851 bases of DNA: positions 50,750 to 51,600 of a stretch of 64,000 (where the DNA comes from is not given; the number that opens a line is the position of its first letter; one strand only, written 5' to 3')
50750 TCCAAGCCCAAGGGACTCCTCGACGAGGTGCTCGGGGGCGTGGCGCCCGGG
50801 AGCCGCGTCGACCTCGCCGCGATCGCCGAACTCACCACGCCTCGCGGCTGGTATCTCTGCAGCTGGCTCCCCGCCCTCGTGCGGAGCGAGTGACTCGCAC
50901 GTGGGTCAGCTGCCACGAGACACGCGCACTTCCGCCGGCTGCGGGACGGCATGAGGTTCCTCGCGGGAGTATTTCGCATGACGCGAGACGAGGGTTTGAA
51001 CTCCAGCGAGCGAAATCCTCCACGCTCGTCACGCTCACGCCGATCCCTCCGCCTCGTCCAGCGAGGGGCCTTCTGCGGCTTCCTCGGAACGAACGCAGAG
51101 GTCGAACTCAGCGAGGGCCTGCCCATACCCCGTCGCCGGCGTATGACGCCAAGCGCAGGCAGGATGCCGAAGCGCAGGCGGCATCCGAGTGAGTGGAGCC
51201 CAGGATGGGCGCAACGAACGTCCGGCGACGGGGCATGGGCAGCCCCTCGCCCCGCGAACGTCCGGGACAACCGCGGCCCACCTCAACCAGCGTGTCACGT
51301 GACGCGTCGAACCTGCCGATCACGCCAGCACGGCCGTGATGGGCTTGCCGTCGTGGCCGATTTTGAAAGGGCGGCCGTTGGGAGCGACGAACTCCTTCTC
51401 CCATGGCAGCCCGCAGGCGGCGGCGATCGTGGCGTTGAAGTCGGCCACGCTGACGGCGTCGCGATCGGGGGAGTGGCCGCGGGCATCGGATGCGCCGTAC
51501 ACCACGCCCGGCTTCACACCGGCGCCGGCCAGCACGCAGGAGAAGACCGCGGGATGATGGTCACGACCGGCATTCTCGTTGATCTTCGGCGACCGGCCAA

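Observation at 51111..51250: Family-2 hairpin repeat with flipped (G:C to C:G) stem pairs between its two copies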

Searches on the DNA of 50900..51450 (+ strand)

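Call 9: search_rna_families(source=window, start=50900, end=51450, threshold=evalue, max_evalue=10)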
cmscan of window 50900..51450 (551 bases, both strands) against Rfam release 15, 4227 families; matches with E-value up to 10: 3.
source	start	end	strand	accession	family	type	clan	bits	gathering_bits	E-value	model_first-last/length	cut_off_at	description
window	51114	51247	-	RF03878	mir-B6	Gene; miRNA;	-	21.6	89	2.3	1-83/83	no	mir-B6 microRNA precursor family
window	51120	51241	-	RF00883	MIR820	Gene; miRNA;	-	20.8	196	0.43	1-191/191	no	MIR820 microRNA precursor family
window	51319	51389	-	RF01668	P10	Gene; sRNA;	-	14.6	37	1.2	1-72/72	no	Pseudomonas sRNA P10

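Call 40: build_rna_model(alignment_id=A4)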
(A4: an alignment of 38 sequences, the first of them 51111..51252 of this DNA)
Model R1 built from alignment A4 (38 sequences, 147 columns); structure: RNAalifold consensus.
model positions 143; base pairs 39; branch points 1; effective number of sequences 1.04; information 0.589 bits per position. Calibrated on 0.2 Mb of random sequence (short: E-values are rough).
structure used (alignment columns):
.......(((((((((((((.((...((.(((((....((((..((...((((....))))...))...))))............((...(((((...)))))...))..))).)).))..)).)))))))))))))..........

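Call 41: search_with_rna_model(model_id=R1, sources=[window, L001, L002, L003, L004, L005, L006, L007, L008, L009, L010, L011, L012, L013, L014, L015, L016, L017, L018, L019, L020, L021, L022, L023, L024, L025, L026, L027, L028, L029, L030, L031, L032, L033, L034, L035, L036, L037, L038, L039, L040, L041, L042, L043, L044, L045, L046, L047, L048, L049, L050, L051, L052, L053, L054, L055, L056], max_evalue=1, make_alignment=true)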
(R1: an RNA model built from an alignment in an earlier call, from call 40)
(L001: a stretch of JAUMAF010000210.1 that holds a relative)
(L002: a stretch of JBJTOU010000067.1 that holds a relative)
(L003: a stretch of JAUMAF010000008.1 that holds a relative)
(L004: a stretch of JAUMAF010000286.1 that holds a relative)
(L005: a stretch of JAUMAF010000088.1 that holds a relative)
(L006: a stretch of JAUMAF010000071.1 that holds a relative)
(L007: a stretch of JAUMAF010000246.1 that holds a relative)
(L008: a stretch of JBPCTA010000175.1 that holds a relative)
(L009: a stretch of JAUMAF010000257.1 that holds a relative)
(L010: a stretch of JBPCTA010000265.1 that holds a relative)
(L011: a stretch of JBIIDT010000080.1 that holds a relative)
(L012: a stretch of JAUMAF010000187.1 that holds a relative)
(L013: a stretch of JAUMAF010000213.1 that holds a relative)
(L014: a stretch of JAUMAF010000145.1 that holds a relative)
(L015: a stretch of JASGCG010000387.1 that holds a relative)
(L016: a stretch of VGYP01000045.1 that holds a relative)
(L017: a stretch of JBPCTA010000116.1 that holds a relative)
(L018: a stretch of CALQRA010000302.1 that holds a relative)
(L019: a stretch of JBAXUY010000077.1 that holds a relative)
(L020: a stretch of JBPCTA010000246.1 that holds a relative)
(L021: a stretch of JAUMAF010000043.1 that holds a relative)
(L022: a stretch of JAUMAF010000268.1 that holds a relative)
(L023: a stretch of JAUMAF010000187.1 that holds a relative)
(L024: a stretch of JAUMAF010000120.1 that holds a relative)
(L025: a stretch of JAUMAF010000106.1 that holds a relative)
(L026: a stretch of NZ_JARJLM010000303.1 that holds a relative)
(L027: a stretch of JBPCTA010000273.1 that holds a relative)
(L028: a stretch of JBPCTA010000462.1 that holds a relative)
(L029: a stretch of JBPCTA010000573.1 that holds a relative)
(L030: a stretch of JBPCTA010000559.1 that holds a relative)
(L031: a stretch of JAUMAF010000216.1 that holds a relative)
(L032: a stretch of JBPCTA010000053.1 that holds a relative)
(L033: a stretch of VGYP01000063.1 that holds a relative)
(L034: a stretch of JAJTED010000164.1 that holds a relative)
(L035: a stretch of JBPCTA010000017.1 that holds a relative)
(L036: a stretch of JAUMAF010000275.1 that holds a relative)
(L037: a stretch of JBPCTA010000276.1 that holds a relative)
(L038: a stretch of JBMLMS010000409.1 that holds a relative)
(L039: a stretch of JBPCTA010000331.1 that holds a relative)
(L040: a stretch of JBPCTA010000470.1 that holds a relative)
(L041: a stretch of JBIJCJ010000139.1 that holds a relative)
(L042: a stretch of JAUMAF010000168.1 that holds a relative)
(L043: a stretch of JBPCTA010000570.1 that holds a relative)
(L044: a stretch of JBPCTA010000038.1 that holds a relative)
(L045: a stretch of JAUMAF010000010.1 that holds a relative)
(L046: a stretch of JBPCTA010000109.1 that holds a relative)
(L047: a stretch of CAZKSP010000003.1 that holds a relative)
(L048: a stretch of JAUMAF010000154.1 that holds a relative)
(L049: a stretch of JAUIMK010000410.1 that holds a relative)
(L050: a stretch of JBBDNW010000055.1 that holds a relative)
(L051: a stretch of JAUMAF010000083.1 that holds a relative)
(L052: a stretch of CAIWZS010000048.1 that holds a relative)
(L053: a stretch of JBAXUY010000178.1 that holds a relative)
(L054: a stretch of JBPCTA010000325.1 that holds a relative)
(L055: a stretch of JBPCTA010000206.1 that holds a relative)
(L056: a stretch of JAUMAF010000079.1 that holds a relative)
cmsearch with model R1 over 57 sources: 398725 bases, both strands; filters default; matches with E-value up to 1: 102.
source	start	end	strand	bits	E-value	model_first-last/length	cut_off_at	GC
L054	6319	6461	+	163.1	2.3e-27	1-143/143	no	0.71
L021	1235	1377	-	161.6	4.3e-27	1-143/143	no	0.74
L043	43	184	+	161.5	4.5e-27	1-143/143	no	0.71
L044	959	1100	+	161.3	4.9e-27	1-143/143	no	0.7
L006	4136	4278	+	160.5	6.9e-27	1-143/143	no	0.75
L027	1252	1393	+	159.8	9.2e-27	1-143/143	no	0.69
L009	2700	2842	+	159.8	9.3e-27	1-143/143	no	0.74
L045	4555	4697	-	159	1.3e-26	1-143/143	no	0.74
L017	137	278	-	158.7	1.5e-26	1-143/143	no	0.7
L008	141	283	-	158.5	1.6e-26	1-143/143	no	0.74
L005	6867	7008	-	158.5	1.6e-26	1-143/143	no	0.74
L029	154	296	+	158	2e-26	1-143/143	no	0.73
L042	14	155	+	157.3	2.6e-26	1-143/143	no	0.75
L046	3482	3623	-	157.1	2.9e-26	1-143/143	no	0.7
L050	1703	1844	-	156.1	4.4e-26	1-143/143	no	0.74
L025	2197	2338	+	156.1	4.4e-26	1-143/143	no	0.73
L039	2720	2861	-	155.7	5.2e-26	1-143/143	no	0.71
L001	3588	3729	-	155.7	5.3e-26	1-143/143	no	0.75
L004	5650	5792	+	155.5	5.6e-26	1-143/143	no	0.73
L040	73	214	+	155.1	6.6e-26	1-143/143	no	0.73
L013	1545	1686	-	153.6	1.2e-25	1-143/143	no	0.75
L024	7060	7201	-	153.1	1.5e-25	1-143/143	no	0.72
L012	5078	5219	-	150.9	3.9e-25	1-143/143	no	0.71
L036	4307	4448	+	149.2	7.9e-25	1-143/143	no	0.74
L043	1114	1255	+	149.2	8.2e-25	1-143/143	no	0.74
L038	4703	4844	+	147.5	1.6e-24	1-143/143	no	0.69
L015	1483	1623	+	146.5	2.5e-24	1-143/143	no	0.72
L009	420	562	+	144.5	5.9e-24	1-143/143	no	0.78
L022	1357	1498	+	144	7.1e-24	1-143/143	no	0.73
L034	4274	4415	+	142.5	1.3e-23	1-143/143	no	0.72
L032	1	130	-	139.1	5.6e-23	1-131/143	3'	0.72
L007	13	140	+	139.1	5.7e-23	1-129/143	3'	0.74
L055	7776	7912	-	138.5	7.3e-23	6-143/143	5'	0.72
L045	1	126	-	137.3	1.2e-22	1-126/143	3'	0.73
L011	521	661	-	136.7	1.5e-22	1-143/143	no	0.74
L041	7394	7535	-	136.6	1.6e-22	1-143/143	no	0.72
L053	573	714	+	136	2e-22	1-143/143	no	0.72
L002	6738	6879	-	132.7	8.4e-22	1-143/143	no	0.74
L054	1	128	+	132.1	1.1e-21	15-143/143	5'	0.72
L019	6018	6161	-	131.3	1.5e-21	1-143/143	no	0.72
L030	1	123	-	129.1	3.7e-21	1-124/143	3'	0.71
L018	101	242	-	128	5.9e-21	1-143/143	no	0.73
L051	1472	1588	-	125.3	1.9e-20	27-143/143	5'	0.73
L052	77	218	+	123.7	3.7e-20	1-143/143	no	0.71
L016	3197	3337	+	122.7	5.6e-20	1-143/143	no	0.72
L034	6635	6804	+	114.8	1.6e-18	1-143/143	no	0.7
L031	2321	2489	+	112.9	3.4e-18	1-143/143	no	0.74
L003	3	137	+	109.7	1.3e-17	1-143/143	no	0.72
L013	1383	1524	-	107.7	3e-17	1-143/143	no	0.73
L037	4531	4698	-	106.1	6e-17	1-143/143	no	0.7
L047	5790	5931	-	106.1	6e-17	1-143/143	no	0.65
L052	295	416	+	105.3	8.3e-17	1-143/143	no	0.7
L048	1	100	+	103.3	1.9e-16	44-143/143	5'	0.72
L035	4304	4466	-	99.8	8.5e-16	6-143/143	5'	0.7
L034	4080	4221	-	85.4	3.6e-13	1-143/143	no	0.71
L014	1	124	+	84.3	5.8e-13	14-143/143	5'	0.71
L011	2912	3054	-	82.8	1.1e-12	1-143/143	no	0.72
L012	621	814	-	77.7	9.1e-12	1-143/143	no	0.72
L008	1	79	-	73.3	5.9e-11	1-80/143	3'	0.72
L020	1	157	+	63.6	3.4e-09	15-143/143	5'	0.64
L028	1023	1077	-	53.5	2.4e-07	89-143/143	5'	0.75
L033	795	931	+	43.5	1.6e-05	1-143/143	no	0.66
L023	4876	4922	-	37.8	0.00018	97-143/143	5'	0.72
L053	423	531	-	35.3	0.0005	1-143/143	no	0.68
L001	3590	3731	+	34.3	0.00077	1-143/143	no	0.74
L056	4855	4974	-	34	0.00088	36-143/143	5'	0.68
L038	4701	4842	-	32.3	0.0018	1-143/143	no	0.68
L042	12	153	-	29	0.0072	1-143/143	no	0.75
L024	7062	7203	+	27.7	0.013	1-143/143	no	0.71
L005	6869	7010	+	26.9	0.018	1-143/143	no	0.73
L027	1250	1391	-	26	0.025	1-143/143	no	0.68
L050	1705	1846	+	25.8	0.028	1-143/143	no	0.74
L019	6020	6163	+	25.3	0.034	1-143/143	no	0.71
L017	139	280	+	25.3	0.034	1-143/143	no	0.69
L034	4272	4413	-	24.7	0.044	1-143/143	no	0.71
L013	1547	1688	+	24.4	0.05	1-143/143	no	0.74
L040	71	212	-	23.9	0.061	1-143/143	no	0.72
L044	957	1098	-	23.4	0.077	1-143/143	no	0.7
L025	2195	2336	-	23.3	0.081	1-143/143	no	0.73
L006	4134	4276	-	22.5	0.11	1-143/143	no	0.74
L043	41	182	-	22.2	0.12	1-143/143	no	0.71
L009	418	560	-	21.7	0.16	1-143/143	no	0.77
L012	5080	5221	+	21.4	0.17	1-143/143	no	0.71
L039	2722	2863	+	21.4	0.18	1-143/143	no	0.7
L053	571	712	-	20.8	0.22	1-143/143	no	0.71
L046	3347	3439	-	20.6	0.24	1-143/143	no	0.77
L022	1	132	+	20.5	0.26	14-143/143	5'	0.67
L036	4305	4446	-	20.1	0.31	1-143/143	no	0.73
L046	3484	3625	+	20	0.32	1-143/143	no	0.7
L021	1237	1379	+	20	0.32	1-143/143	no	0.73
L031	2319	2487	-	19.7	0.36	1-143/143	no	0.73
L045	4557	4699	+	19.6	0.37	1-143/143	no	0.73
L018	103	244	+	19.1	0.46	1-143/143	no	0.72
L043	1112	1253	-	19.1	0.47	1-143/143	no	0.73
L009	2698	2840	-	18.9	0.5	1-143/143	no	0.73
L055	7778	7912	+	18.8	0.54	1-136/143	3'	0.71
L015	1481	1621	-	17.7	0.83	1-143/143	no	0.72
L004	5648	5790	-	17.7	0.85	1-143/143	no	0.72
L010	1569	1690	+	17.5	0.93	1-143/143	no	0.62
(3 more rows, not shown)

Alignment A5: 102 matches aligned to the model, 271 columns, each read 5' to 3' on its own strand. Consensus structure (alignment columns), stored with it:
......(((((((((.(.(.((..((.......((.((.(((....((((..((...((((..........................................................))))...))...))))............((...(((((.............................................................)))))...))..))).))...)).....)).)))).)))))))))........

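Call 43: search_with_rna_model(model_id=R1, sources=[window, L001, L002, L003, L004, L005, L006, L007, L008, L009, L010, L011, L012, L013, L014, L015, L016, L017, L018, L019, L020, L021, L022, L023, L024, L025, L027, L028, L029, L030, L031, L032, L033, L034, L035, L036, L037, L038, L039, L040, L041, L042, L043, L044, L045, L046, L047, L048, L050, L051, L052, L053, L054, L055, L056], max_evalue=1e-11, make_alignment=true)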
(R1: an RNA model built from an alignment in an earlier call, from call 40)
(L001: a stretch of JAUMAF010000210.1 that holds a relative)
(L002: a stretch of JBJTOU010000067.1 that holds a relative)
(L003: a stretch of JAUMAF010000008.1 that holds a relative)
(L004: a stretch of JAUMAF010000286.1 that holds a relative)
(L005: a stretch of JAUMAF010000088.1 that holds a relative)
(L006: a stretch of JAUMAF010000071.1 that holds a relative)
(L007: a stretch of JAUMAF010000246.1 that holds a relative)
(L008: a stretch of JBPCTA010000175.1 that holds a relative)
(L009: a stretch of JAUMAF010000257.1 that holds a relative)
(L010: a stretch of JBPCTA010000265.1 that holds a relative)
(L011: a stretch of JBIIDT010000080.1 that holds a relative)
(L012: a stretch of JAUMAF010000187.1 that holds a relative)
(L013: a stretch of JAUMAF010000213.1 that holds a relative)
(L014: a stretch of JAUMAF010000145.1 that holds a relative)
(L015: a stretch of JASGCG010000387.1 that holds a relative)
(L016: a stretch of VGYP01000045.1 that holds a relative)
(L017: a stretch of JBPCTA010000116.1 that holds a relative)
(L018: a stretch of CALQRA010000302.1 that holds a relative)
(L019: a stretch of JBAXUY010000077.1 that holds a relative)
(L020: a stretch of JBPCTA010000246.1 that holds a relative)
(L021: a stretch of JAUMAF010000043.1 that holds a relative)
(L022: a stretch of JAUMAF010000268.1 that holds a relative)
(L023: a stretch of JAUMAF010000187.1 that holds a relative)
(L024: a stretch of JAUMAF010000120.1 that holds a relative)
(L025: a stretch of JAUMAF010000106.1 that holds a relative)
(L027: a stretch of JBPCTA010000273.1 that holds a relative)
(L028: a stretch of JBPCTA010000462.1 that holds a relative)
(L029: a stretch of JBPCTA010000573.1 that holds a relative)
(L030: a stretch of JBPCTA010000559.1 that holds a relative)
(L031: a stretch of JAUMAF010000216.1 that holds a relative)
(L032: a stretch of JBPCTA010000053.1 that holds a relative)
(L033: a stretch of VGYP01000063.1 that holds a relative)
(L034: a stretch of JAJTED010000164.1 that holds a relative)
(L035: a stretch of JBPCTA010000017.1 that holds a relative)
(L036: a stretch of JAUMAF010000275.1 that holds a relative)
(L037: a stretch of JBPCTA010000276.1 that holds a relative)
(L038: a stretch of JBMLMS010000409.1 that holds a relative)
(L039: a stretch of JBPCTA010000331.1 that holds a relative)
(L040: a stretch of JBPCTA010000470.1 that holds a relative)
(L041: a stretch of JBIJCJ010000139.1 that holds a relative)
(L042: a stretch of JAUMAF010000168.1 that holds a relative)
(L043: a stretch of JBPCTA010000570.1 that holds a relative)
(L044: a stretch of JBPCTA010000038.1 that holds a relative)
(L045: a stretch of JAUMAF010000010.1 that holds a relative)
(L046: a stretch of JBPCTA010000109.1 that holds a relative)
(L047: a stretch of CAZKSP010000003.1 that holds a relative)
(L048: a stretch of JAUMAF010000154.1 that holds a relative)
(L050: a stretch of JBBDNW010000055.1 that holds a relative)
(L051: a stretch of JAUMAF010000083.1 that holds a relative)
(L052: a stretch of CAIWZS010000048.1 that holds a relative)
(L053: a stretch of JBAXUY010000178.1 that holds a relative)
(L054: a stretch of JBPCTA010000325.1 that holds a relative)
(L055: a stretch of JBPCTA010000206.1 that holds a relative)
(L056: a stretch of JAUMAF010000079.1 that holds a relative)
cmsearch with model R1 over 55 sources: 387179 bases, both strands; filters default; matches with E-value up to 1e-11: 60.
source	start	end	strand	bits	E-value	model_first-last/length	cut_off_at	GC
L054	6319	6461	+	163.1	2.3e-27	1-143/143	no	0.71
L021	1235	1377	-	161.6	4.2e-27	1-143/143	no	0.74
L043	43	184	+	161.5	4.4e-27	1-143/143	no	0.71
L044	959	1100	+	161.3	4.7e-27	1-143/143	no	0.7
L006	4136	4278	+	160.5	6.7e-27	1-143/143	no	0.75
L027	1252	1393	+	159.8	8.9e-27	1-143/143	no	0.69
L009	2700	2842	+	159.8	9.1e-27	1-143/143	no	0.74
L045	4555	4697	-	159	1.3e-26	1-143/143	no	0.74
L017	137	278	-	158.7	1.4e-26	1-143/143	no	0.7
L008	141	283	-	158.5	1.5e-26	1-143/143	no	0.74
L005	6867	7008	-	158.5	1.5e-26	1-143/143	no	0.74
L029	154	296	+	158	1.9e-26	1-143/143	no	0.73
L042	14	155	+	157.3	2.5e-26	1-143/143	no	0.75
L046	3482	3623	-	157.1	2.9e-26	1-143/143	no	0.7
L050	1703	1844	-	156.1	4.2e-26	1-143/143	no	0.74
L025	2197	2338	+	156.1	4.3e-26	1-143/143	no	0.73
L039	2720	2861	-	155.7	5.1e-26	1-143/143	no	0.71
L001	3588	3729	-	155.7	5.1e-26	1-143/143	no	0.75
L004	5650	5792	+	155.5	5.4e-26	1-143/143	no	0.73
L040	73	214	+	155.1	6.4e-26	1-143/143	no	0.73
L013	1545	1686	-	153.6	1.2e-25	1-143/143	no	0.75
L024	7060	7201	-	153.1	1.5e-25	1-143/143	no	0.72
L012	5078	5219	-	150.9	3.8e-25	1-143/143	no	0.71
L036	4307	4448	+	149.2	7.6e-25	1-143/143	no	0.74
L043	1114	1255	+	149.2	7.9e-25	1-143/143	no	0.74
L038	4703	4844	+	147.5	1.6e-24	1-143/143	no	0.69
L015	1483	1623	+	146.5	2.5e-24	1-143/143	no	0.72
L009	420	562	+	144.5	5.7e-24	1-143/143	no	0.78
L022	1357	1498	+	144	6.9e-24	1-143/143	no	0.73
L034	4274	4415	+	142.5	1.3e-23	1-143/143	no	0.72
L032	1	130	-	139.1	5.4e-23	1-131/143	3'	0.72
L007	13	140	+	139.1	5.6e-23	1-129/143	3'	0.74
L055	7776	7912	-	138.5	7.1e-23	6-143/143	5'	0.72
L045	1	126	-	137.3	1.2e-22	1-126/143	3'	0.73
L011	521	661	-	136.7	1.5e-22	1-143/143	no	0.74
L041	7394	7535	-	136.6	1.5e-22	1-143/143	no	0.72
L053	573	714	+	136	2e-22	1-143/143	no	0.72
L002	6738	6879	-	132.7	8.2e-22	1-143/143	no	0.74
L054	1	128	+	132.1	1e-21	15-143/143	5'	0.72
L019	6018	6161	-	131.3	1.5e-21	1-143/143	no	0.72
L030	1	123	-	129.1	3.6e-21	1-124/143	3'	0.71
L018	101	242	-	128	5.7e-21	1-143/143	no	0.73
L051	1472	1588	-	125.3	1.8e-20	27-143/143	5'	0.73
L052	77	218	+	123.7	3.6e-20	1-143/143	no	0.71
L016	3197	3337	+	122.7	5.4e-20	1-143/143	no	0.72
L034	6635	6804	+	114.8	1.5e-18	1-143/143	no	0.7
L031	2321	2489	+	112.9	3.3e-18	1-143/143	no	0.74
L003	3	137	+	109.7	1.3e-17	1-143/143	no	0.72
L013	1383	1524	-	107.7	2.9e-17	1-143/143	no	0.73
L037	4531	4698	-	106.1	5.8e-17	1-143/143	no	0.7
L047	5790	5931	-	106.1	5.9e-17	1-143/143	no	0.65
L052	295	416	+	105.3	8.1e-17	1-143/143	no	0.7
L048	1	100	+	103.3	1.9e-16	44-143/143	5'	0.72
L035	4304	4466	-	99.8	8.3e-16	6-143/143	5'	0.7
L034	4080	4221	-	85.4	3.5e-13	1-143/143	no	0.71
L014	1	124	+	84.3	5.7e-13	14-143/143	5'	0.71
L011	2912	3054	-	82.8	1.1e-12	1-143/143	no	0.72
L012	621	814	-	77.7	8.8e-12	1-143/143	no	0.72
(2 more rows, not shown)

Alignment A6: 60 matches aligned to the model, 223 columns, each read 5' to 3' on its own strand. Consensus structure (alignment columns), stored with it:
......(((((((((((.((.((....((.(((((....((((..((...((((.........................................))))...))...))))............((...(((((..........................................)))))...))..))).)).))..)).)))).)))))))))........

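Call 61: search_with_rna_model(model_id=R1, sources=[L057, L058, L059, L060, L061, L062, L063, L064, L065], max_evalue=1)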
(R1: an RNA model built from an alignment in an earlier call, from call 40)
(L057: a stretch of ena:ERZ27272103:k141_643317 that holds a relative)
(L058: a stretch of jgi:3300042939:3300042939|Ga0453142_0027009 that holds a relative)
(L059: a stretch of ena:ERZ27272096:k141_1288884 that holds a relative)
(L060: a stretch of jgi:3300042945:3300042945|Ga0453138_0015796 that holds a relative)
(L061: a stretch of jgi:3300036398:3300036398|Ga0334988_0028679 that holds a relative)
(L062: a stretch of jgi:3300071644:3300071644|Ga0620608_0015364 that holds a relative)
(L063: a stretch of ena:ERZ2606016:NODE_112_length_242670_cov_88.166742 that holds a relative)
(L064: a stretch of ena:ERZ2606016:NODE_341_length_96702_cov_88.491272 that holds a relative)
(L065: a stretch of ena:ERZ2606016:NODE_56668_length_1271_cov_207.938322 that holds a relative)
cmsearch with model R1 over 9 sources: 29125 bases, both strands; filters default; matches with E-value up to 1: 1.
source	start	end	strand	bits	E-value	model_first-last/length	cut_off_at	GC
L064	83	199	-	13.1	0.42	1-143/143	no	0.69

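Call 74: search_dna_similar(query=window:51087-51266:+, collection=plasmids, mode=distant, max_rows=8)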
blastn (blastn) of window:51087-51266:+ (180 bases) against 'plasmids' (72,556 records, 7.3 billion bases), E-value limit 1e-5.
No match.
